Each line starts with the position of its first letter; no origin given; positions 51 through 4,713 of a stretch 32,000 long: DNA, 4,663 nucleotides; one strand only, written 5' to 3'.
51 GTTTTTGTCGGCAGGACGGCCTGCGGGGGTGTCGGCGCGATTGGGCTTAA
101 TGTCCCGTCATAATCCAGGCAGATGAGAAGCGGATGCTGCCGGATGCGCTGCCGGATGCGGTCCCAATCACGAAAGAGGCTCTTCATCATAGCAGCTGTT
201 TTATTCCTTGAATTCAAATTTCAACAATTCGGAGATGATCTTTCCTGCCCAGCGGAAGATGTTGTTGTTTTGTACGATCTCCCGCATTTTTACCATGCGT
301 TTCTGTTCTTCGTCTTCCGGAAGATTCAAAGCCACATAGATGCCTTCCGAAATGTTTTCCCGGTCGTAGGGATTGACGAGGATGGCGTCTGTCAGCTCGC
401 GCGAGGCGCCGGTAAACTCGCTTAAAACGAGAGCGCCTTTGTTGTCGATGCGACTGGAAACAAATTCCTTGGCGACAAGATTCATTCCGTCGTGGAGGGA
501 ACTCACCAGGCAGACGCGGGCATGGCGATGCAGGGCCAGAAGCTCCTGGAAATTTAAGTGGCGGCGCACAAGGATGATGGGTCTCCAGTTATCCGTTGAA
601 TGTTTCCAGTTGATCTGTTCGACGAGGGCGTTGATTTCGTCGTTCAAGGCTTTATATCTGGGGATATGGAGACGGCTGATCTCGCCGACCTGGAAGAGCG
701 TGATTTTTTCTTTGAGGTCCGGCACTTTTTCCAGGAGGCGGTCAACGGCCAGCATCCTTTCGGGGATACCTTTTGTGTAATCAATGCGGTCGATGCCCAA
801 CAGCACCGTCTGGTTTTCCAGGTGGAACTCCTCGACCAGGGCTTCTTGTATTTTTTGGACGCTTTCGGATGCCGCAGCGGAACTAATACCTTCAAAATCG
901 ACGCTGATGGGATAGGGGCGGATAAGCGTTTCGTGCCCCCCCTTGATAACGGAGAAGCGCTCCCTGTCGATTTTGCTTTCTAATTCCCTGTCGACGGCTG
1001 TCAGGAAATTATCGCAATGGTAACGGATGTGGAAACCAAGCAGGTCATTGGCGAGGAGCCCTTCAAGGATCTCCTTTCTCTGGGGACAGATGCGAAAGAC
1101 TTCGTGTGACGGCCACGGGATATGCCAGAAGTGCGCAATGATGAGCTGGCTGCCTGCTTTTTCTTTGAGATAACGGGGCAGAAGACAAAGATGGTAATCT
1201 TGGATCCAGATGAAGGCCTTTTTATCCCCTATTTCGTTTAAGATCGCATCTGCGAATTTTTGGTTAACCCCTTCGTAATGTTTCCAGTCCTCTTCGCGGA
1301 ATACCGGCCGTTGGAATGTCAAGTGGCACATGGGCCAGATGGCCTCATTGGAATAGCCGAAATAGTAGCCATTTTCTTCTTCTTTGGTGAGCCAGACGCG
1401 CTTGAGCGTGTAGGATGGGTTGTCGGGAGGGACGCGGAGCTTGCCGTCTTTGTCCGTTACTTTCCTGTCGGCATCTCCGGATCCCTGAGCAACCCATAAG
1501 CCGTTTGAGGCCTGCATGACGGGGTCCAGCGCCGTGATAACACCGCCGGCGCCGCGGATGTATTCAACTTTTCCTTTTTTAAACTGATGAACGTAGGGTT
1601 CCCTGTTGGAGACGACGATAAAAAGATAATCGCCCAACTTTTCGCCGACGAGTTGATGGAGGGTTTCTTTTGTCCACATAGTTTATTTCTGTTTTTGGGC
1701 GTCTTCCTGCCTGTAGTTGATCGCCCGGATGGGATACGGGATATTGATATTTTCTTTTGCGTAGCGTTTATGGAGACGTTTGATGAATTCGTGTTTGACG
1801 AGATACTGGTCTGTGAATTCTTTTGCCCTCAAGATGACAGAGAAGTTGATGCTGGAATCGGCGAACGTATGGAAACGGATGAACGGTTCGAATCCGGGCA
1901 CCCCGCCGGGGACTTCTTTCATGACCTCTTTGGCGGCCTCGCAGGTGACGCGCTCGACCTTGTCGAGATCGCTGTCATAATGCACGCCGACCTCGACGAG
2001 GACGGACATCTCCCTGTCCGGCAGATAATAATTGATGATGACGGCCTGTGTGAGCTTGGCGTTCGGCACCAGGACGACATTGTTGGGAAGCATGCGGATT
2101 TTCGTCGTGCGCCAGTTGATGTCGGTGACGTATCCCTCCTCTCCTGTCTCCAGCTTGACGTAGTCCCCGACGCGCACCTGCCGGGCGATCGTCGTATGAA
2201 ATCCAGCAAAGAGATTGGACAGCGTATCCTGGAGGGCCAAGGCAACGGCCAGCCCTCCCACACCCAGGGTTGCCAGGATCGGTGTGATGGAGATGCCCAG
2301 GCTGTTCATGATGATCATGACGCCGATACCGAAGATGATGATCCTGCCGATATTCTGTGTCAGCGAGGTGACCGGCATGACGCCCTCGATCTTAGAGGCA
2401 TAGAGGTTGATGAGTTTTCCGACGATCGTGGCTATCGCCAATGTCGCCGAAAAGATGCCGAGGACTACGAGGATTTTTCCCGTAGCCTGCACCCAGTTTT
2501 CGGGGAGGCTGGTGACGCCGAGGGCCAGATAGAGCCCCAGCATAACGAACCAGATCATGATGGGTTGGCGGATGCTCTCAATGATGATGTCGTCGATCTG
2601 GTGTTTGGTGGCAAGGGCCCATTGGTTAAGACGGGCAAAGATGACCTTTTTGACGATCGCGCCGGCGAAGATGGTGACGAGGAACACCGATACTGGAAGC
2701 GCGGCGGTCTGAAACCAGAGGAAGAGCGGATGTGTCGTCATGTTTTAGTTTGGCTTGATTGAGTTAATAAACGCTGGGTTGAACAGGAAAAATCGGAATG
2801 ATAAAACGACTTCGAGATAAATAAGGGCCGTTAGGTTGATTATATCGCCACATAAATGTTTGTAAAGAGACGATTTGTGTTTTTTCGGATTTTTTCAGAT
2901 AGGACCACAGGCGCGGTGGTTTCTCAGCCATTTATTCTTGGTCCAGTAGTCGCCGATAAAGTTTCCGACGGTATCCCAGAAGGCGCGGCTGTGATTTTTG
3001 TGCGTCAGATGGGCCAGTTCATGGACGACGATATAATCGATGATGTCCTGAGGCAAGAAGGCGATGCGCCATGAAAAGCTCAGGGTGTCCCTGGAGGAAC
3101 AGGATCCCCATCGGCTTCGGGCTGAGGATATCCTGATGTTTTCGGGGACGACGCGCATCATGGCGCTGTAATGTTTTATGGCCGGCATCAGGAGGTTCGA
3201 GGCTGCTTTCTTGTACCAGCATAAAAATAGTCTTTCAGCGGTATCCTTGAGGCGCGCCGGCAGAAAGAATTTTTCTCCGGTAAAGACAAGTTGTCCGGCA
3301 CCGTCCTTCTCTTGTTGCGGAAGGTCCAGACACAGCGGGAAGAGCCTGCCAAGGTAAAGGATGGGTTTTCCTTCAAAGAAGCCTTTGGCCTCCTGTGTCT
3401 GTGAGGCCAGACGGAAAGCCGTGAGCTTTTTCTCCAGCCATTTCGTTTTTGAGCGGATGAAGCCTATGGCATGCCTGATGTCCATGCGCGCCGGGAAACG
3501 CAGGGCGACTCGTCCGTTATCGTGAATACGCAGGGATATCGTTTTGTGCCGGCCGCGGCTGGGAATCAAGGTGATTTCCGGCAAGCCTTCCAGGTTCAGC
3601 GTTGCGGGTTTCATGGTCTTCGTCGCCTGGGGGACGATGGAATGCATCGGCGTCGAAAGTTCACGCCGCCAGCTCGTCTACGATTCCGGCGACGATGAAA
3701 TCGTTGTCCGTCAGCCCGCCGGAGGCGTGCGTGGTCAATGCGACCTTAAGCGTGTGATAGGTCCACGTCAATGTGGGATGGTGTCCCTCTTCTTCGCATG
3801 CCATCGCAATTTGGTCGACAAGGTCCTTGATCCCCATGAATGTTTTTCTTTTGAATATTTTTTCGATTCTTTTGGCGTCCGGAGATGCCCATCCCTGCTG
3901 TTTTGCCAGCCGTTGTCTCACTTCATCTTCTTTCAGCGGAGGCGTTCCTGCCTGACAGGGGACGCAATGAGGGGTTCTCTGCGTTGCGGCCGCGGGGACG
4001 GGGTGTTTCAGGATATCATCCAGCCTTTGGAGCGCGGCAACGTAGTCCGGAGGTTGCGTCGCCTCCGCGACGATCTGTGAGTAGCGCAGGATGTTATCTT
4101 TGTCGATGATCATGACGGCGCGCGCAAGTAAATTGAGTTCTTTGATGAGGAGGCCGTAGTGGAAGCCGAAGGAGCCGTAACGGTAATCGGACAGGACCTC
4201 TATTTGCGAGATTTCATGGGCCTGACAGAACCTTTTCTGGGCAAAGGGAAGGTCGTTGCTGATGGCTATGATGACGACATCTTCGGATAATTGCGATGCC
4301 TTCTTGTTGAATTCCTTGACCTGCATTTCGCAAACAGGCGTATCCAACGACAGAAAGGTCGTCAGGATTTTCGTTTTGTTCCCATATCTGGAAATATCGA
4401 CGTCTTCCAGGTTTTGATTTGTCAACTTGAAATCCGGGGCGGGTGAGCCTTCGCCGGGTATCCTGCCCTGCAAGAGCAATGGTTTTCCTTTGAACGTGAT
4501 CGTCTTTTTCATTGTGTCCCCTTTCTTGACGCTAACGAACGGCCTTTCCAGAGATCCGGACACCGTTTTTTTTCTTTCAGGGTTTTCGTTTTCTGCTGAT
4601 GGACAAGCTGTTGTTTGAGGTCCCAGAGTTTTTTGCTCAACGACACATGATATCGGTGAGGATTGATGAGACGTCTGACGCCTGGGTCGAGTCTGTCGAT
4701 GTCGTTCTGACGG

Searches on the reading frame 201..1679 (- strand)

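Call 53: search_protein_families(library=pfam, proteins=[window:201-1679:-], max_evalue=0.00001)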
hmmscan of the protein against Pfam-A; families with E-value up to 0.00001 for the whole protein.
window:201-1679:- (492 aa): 1 family
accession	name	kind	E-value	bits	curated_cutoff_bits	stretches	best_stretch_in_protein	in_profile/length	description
PF00982.27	Glyco_transf_20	-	1.8e-129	433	32.5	1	20-485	3-471/473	Glycosyltransferase family 20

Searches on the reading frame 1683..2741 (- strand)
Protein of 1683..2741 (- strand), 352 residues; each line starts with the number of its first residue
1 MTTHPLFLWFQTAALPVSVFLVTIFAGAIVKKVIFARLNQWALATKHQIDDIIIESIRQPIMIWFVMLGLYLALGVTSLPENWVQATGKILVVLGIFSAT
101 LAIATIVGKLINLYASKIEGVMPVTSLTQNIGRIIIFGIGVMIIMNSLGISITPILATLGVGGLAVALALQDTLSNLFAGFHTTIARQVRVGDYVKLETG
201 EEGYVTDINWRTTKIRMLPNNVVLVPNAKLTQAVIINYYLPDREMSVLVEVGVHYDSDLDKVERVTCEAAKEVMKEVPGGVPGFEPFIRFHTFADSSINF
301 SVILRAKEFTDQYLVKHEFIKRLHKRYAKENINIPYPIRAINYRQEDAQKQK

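Call 53: search_protein_families(library=pfam, proteins=[window:1683-2741:-], max_evalue=0.00001)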
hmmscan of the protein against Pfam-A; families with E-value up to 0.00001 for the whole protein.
window:1683-2741:- (352 aa): 3 families
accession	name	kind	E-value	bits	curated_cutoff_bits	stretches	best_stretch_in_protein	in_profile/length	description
PF00924.24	MS_channel_2nd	-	4.4e-16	59.2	20.2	1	172-238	1-66/68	Mechanosensitive ion channel, beta-domain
PF21082.3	MS_channel_3rd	-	5.6e-10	39.9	21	1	248-334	2-88/88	Mechanosensitive ion channel MscS, C-terminal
PF21088.3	MS_channel_1st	-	6.4e-06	26.5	23.1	1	133-171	4-42/42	Mechanosensitive ion channel, transmembrane helices 2/3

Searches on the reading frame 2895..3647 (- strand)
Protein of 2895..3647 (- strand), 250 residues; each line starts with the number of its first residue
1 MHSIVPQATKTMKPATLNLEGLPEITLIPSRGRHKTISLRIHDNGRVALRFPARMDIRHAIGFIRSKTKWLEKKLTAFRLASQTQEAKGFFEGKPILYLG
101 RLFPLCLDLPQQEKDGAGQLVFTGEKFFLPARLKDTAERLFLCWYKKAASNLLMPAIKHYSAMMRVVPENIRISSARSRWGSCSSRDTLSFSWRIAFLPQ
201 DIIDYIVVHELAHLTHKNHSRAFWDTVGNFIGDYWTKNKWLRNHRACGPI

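Call 53: search_protein_families(library=pfam, proteins=[window:2895-3647:-], max_evalue=0.00001)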
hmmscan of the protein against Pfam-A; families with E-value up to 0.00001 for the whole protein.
window:2895-3647:- (250 aa): 1 family
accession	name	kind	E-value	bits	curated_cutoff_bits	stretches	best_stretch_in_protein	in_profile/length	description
PF01863.23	YgjP-like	-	8.9e-52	176.5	26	1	35-244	1-207/207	YgjP-like, metallopeptidase domain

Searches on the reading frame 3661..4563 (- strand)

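Call 53: search_protein_families(library=pfam, proteins=[window:3661-4563:-], max_evalue=0.00001)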
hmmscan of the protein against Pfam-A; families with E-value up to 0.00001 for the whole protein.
window:3661-4563:- (300 aa): 3 families
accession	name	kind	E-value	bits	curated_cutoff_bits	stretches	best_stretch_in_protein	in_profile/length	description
PF08534.16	Redoxin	-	4.1e-24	85.5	26.6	1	38-178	2-148/148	Redoxin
PF01329.24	Pterin_4a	-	3.7e-23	81.9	26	1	209-298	2-91/91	Pterin 4 alpha carbinolamine dehydratase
PF00578.27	AhpC-TSA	-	3.3e-20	72.7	26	1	39-161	2-123/124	AhpC/TSA family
